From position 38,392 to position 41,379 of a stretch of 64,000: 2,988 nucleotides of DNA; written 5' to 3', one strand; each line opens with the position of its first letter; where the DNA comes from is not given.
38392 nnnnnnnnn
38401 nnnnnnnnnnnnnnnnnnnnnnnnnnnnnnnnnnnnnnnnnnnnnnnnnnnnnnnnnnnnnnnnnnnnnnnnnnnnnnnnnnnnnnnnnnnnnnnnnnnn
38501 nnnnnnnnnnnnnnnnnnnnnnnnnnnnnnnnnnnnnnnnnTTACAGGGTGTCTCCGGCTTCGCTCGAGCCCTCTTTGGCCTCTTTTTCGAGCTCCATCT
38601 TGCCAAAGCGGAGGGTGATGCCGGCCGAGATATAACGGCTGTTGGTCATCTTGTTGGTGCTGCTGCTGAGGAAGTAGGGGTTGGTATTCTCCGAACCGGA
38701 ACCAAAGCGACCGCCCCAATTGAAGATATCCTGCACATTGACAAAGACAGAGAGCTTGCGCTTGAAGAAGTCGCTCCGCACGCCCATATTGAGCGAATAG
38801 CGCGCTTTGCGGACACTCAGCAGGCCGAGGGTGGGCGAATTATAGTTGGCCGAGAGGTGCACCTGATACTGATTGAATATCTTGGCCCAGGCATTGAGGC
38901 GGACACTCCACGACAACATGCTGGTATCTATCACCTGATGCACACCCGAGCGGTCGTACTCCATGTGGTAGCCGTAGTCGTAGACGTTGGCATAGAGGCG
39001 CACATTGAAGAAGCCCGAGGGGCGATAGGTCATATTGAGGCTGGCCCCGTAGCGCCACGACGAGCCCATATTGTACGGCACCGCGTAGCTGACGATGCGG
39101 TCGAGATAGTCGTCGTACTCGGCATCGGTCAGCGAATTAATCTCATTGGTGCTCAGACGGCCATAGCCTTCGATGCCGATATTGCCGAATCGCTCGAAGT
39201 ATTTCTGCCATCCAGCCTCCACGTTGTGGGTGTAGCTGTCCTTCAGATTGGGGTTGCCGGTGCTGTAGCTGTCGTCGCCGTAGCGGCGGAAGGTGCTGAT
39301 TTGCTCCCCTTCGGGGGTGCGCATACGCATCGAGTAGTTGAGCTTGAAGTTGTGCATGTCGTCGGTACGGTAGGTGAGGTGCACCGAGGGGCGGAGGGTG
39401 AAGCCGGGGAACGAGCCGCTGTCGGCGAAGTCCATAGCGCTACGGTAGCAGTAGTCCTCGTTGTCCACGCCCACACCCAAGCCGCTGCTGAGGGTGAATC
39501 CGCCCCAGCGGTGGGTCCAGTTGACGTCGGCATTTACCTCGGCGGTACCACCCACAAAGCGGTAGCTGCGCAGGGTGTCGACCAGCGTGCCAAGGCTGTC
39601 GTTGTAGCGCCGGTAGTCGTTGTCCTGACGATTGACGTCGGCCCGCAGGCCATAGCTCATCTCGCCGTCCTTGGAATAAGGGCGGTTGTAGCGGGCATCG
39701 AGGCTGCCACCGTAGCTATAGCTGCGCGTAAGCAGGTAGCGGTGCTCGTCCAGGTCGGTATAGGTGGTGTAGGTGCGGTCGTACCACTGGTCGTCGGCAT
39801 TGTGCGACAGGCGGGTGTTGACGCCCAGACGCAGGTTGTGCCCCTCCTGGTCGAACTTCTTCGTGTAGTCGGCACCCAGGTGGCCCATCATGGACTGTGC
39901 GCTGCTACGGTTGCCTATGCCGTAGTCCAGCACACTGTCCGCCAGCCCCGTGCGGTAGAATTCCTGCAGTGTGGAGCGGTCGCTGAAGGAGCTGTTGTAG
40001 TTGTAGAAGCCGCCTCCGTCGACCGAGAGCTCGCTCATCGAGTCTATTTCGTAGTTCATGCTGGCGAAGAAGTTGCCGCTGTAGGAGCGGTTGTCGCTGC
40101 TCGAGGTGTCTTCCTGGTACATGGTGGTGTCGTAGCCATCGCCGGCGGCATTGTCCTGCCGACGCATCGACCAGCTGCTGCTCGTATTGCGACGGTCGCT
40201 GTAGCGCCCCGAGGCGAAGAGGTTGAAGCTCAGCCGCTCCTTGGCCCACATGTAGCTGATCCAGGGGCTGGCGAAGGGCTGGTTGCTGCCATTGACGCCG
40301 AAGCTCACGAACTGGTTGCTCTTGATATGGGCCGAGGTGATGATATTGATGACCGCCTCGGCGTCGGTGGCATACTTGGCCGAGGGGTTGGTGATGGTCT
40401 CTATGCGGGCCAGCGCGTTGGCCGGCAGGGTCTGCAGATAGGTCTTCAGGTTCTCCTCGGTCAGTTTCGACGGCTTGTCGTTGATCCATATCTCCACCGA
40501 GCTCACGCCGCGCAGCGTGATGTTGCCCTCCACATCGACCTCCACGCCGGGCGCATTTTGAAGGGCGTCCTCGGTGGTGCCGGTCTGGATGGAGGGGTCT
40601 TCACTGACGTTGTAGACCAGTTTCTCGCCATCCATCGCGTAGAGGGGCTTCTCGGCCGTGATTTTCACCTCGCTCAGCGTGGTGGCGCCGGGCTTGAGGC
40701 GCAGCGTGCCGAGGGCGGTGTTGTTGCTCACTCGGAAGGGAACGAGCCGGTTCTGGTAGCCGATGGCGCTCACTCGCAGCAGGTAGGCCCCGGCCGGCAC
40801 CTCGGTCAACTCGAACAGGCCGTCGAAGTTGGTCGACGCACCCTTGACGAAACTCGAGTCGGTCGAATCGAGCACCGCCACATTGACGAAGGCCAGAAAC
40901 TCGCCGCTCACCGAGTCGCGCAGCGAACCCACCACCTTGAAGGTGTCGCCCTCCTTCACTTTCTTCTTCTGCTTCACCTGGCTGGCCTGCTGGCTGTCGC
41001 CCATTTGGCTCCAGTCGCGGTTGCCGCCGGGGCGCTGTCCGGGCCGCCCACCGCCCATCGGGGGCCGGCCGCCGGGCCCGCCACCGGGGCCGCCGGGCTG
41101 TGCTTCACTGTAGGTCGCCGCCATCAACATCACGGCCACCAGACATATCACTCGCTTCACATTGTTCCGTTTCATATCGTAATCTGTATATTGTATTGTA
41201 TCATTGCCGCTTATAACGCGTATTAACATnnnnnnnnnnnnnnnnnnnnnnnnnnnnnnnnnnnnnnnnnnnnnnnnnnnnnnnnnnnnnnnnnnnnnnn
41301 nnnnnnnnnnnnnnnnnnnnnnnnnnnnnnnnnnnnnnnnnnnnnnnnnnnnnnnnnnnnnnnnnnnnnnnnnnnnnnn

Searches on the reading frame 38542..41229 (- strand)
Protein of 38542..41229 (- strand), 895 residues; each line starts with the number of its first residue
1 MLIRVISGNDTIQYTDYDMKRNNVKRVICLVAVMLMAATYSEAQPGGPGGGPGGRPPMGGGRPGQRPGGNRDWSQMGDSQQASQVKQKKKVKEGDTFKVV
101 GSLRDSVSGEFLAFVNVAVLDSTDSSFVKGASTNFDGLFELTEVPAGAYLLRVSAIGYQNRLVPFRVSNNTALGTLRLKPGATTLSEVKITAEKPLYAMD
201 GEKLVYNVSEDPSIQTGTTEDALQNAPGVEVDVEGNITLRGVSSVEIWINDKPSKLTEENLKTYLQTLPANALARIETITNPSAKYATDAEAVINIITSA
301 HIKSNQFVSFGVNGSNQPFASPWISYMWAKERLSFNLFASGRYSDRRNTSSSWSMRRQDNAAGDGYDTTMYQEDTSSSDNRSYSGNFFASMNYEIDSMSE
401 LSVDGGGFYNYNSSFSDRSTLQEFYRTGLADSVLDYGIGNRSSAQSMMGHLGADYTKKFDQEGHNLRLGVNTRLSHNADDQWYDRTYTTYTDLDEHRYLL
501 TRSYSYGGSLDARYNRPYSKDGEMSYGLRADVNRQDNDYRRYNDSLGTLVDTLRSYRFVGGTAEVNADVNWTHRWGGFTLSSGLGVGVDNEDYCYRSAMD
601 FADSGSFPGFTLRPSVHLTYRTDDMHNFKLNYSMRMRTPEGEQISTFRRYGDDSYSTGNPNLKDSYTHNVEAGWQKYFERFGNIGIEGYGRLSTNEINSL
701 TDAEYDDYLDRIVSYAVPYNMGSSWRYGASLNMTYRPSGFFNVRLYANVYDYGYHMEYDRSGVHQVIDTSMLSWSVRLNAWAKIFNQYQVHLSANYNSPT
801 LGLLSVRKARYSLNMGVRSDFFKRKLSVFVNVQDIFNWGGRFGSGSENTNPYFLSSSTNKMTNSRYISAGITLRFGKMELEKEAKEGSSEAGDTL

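Call 94: search_protein_families(library=pfam, proteins=[window:38542-41229:-], max_evalue=0.00001)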
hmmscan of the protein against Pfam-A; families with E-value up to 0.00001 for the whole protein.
window:38542-41229:- (895 aa): 5 families
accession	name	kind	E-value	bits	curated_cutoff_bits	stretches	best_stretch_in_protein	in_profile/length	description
PF14905.12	OMP_b-brl_3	-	2e-48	165.9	27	1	457-867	1-404/408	Outer membrane protein beta-barrel family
PF13715.12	CarbopepD_reg_2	-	6.8e-11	42.5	32.2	1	101-189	3-87/88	CarboxypepD_reg-like domain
PF13620.12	CarboxypepD_reg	-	1.5e-10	41.7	32.3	1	99-170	2-72/82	Carboxypeptidase regulatory-like domain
PF00593.30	TonB_dep_Rec_b-barrel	-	9.4e-10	39.4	27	1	430-796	24-392/436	TonB dependent receptor-like, beta-barrel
PF07715.20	Plug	-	5.1e-06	27.4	23.9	0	215-290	21-103/107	TonB-dependent Receptor Plug Domain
